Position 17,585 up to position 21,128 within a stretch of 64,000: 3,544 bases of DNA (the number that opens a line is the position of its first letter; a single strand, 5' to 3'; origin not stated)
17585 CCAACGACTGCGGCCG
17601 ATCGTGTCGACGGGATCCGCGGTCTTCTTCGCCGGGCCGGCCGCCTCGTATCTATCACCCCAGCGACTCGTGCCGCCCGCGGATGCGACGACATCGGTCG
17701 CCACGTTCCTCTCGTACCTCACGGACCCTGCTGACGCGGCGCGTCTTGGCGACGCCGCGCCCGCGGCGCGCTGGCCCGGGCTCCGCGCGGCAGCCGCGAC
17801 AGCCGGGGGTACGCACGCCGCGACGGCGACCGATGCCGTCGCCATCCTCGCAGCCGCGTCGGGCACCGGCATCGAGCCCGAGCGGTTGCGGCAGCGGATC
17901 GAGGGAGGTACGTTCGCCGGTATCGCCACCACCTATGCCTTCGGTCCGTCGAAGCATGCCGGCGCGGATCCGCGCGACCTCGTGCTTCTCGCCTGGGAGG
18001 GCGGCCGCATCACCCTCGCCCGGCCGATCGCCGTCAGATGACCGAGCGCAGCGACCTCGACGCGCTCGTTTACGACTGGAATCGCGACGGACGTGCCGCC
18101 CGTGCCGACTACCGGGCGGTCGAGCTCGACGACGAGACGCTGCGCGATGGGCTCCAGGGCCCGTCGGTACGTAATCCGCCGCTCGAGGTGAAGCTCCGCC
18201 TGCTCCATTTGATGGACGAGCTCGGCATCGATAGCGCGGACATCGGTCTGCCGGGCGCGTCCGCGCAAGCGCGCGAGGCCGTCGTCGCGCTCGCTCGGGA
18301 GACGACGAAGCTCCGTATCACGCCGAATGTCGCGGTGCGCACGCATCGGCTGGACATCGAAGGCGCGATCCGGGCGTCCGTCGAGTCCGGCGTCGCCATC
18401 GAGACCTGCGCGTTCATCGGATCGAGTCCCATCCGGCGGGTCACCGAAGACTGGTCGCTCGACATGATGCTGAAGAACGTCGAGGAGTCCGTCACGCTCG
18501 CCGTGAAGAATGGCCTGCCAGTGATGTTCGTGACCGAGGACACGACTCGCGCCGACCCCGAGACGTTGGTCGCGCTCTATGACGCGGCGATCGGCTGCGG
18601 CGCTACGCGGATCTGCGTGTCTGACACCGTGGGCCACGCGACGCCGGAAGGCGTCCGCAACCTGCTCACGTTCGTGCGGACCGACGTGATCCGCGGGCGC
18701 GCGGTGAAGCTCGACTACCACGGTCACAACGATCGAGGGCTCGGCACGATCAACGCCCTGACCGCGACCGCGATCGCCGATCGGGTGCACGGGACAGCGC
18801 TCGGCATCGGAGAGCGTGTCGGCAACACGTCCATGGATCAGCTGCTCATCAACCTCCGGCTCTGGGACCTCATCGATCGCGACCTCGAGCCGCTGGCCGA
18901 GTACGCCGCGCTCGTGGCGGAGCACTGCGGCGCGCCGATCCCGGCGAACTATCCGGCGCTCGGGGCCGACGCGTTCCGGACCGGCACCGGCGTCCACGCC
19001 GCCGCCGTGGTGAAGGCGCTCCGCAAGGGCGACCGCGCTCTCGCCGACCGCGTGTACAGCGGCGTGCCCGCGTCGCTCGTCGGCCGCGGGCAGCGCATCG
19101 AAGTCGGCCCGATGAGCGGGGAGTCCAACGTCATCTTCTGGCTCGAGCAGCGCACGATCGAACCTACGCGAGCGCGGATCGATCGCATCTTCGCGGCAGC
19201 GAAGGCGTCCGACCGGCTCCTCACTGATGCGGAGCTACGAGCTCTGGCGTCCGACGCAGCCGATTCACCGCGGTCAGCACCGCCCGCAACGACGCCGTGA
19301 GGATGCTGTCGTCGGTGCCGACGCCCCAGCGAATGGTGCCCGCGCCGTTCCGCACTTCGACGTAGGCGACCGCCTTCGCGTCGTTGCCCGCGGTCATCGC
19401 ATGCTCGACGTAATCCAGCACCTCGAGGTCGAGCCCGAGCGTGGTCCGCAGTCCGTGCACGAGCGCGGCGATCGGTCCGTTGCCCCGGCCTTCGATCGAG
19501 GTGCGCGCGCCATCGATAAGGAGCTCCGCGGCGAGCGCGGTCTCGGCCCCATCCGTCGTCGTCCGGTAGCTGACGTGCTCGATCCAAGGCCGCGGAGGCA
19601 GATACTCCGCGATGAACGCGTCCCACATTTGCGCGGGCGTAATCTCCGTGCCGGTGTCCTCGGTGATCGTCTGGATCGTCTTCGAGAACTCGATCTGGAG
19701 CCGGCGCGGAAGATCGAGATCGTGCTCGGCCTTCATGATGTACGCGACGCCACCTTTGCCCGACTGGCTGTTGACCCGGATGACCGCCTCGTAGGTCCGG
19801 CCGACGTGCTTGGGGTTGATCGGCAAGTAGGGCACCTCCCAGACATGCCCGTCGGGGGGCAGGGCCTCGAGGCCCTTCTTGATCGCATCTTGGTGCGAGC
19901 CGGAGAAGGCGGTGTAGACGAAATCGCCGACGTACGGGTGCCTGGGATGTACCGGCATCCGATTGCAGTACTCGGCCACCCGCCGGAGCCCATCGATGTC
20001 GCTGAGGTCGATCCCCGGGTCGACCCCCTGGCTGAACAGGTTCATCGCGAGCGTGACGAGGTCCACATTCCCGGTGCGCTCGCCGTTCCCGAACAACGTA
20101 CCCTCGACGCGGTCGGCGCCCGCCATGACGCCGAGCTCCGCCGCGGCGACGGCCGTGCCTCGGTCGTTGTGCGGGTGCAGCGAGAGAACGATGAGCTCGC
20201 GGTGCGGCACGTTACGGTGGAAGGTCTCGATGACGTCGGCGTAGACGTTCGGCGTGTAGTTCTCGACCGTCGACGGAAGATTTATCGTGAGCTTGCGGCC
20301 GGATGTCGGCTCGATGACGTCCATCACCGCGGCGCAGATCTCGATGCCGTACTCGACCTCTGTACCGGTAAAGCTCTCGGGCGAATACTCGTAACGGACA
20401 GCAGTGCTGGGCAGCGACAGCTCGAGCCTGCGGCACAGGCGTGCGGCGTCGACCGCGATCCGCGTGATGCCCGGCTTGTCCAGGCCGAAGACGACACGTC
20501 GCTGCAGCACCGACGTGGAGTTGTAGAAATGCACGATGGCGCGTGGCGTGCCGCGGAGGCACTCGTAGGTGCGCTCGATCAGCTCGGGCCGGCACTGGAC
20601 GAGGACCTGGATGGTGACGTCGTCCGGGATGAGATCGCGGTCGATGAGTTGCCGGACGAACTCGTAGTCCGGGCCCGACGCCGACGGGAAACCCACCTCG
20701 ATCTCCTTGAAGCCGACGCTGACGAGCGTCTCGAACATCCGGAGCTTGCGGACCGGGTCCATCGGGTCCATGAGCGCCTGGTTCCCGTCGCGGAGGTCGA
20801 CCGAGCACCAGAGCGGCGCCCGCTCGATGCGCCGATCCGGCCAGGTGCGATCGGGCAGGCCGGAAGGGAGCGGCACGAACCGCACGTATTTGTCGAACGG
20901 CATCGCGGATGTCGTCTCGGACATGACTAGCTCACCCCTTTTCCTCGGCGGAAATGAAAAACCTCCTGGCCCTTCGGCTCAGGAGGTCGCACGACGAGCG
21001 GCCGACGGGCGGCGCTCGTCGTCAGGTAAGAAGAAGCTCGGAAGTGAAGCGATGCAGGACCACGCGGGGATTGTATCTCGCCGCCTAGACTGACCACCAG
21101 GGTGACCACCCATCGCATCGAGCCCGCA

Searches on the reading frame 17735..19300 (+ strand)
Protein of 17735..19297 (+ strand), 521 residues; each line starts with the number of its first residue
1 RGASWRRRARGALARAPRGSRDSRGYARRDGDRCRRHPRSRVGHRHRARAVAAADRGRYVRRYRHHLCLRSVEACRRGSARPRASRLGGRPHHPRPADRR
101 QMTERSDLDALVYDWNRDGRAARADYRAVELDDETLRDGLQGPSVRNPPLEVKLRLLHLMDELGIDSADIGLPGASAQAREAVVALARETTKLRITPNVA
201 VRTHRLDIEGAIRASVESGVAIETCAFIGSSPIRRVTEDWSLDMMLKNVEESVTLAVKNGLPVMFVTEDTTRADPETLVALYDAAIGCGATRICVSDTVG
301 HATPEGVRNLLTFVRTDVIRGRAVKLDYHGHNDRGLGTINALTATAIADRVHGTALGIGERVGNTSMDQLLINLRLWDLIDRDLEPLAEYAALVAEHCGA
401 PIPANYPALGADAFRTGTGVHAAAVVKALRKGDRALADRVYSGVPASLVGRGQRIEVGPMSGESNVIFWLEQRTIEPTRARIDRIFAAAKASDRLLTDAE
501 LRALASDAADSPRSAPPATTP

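Call 37: search_protein_families(library=pfam, proteins=[window:17735-19297:+], max_evalue=0.01)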
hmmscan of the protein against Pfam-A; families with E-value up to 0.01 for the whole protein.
window:17735-19297:+ (521 aa): 1 family
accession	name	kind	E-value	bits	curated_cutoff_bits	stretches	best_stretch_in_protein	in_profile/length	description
PF00682.25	HMGL-like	-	7.7e-39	134.1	29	1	129-376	2-241/260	HMGL-like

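Call 71: search_protein_families(library=ncbifam, proteins=[window:18038-19300:+], max_evalue=0.00001)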
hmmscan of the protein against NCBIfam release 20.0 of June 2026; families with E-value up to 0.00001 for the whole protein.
window:18038-19300:+ (420 aa): 18 families
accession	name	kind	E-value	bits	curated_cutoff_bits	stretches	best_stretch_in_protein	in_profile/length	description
NF002085.0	PRK00915.1-2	subfamily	1.5e-57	195.5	517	1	26-410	12-382/504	2-isopropylmalate synthase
TIGR02146.1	LysS_fung_arch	equivalog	9.7e-50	169.7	413.55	1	32-389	3-343/344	homocitrate synthase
TIGR02660.1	nifV_homocitr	equivalog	6.8e-49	167.1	462.9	1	28-400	2-361/365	homocitrate synthase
NF002086.0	PRK00915.1-3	equivalog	7.8e-49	166.5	532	1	26-409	5-386/516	2-isopropylmalate synthase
TIGR02090.1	LEU1_arch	subfamily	7.9e-49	166.7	484.75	1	30-390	3-346/363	isopropylmalate/citramalate/homocitrate synthases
TIGR00973.1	leuA_bact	equivalog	2.2e-43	148.5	598.7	1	29-408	3-380/494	2-isopropylmalate synthase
NF002088.0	PRK00915.1-5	equivalog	5.3e-43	147.3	697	1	26-407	2-381/514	2-isopropylmalate synthase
NF041069.1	IPMS_Sufob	equivalog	1.9e-40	139.3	600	1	31-387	4-345/371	isopropylmalate synthase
NF002087.0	PRK00915.1-4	equivalog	6.6e-40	137.1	729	1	31-405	10-383/516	2-isopropylmalate synthase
NF002084.0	PRK00915.1-1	equivalog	3.1e-32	111.8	748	1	30-327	7-307/523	2-isopropylmalate synthase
TIGR00977.1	citramal_synth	equivalog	6.9e-32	110.4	450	1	28-375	2-347/526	citramalate synthase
NF042434.1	IPMS_Lepto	equivalog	1.4e-22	80.2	500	1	28-390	6-368/374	2-isopropylmalate synthase LeuA2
NF042433.1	CitmalDyn_Leptosp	equivalog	1.5e-16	60.1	950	1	28-324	8-306/514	(R)-citramalate synthase CimA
NF002991.1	PRK03739.1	subfamily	1.4e-14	53.7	455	1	195-335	207-349/550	2-isopropylmalate synthase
NF006049.0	PRK08195.1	subfamily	1.3e-11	44.1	229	1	149-270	122-242/344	4-hyroxy-2-oxovalerate/4-hydroxy-2-oxopentanoic acid aldolase,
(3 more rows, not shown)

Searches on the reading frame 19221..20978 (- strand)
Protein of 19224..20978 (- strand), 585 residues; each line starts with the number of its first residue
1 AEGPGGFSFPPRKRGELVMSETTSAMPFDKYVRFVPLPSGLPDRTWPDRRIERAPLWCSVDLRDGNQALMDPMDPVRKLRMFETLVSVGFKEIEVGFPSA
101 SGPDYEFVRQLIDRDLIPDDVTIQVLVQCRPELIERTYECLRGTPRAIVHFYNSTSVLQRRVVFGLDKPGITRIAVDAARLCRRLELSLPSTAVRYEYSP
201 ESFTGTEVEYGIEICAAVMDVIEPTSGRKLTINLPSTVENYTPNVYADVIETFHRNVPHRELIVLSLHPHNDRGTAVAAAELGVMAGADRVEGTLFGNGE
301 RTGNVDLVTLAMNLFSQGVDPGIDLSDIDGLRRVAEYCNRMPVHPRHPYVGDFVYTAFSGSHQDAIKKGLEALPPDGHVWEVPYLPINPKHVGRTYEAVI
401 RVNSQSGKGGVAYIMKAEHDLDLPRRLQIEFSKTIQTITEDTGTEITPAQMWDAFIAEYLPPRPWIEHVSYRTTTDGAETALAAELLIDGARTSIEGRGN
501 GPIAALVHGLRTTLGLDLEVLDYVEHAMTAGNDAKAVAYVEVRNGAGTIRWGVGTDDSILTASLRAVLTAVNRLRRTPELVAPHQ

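Call 37: search_protein_families(library=pfam, proteins=[window:19224-20978:-], max_evalue=0.01)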
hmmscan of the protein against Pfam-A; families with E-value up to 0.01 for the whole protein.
window:19224-20978:- (585 aa): 3 families
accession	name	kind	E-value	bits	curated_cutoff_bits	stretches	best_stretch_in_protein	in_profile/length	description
PF00682.25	HMGL-like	-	9.4e-70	235.4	29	1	56-332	3-257/260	HMGL-like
PF22615.1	IPMS_D2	-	1.6e-33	115.3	27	1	352-416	1-66/66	Alpha-isopropylmalate synthase, post-catalytic domain-like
PF08502.15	LeuA_dimer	-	2.1e-26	92.8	24.9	1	445-574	1-130/131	LeuA allosteric (dimerisation) domain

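Call 71: search_protein_families(library=ncbifam, proteins=[window:19221-20924:-], max_evalue=0.00001)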
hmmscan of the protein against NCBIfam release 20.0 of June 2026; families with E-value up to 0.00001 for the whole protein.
window:19221-20924:- (567 aa): 18 families
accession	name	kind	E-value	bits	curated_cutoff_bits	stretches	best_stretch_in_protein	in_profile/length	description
NF002991.1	PRK03739.1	subfamily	9.6e-253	839.8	455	1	10-555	2-550/550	2-isopropylmalate synthase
TIGR00970.1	leuA_yeast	equivalog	5e-235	781.3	697.4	1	9-557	1-563/564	2-isopropylmalate synthase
NF011420.0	PRK14847.1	equivalog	3.3e-135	450.3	604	1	8-332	4-328/333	2-isopropylmalate synthase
NF002086.0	PRK00915.1-3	equivalog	2.6e-52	178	532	1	44-559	14-504/516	2-isopropylmalate synthase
TIGR00973.1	leuA_bact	equivalog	1.3e-48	165.7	598.7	1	43-554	8-494/494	2-isopropylmalate synthase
NF042434.1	IPMS_Lepto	equivalog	2.6e-48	164.9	500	1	36-400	5-350/374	2-isopropylmalate synthase LeuA2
NF002087.0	PRK00915.1-4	equivalog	2.4e-47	161.6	729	2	43-351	13-309/516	2-isopropylmalate synthase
NF002088.0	PRK00915.1-5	equivalog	4.2e-46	157.5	697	1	43-558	10-500/514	2-isopropylmalate synthase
NF002084.0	PRK00915.1-1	equivalog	1.3e-40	139.4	748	1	43-352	11-308/523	2-isopropylmalate synthase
NF002085.0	PRK00915.1-2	subfamily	3.8e-40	138.1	517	1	44-557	21-500/504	2-isopropylmalate synthase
TIGR02090.1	LEU1_arch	subfamily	2e-31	109.5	484.75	1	43-430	7-356/363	isopropylmalate/citramalate/homocitrate synthases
NF041069.1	IPMS_Sufob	equivalog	2.5e-27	96.1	600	1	43-431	7-359/371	isopropylmalate synthase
TIGR00977.1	citramal_synth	equivalog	8.7e-25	87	450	1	229-554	186-514/526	citramalate synthase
TIGR02146.1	LysS_fung_arch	equivalog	7.2e-24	84.7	413.55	1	44-351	6-290/344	homocitrate synthase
TIGR02660.1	nifV_homocitr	equivalog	5.6e-23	81.8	462.9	1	244-398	185-327/365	homocitrate synthase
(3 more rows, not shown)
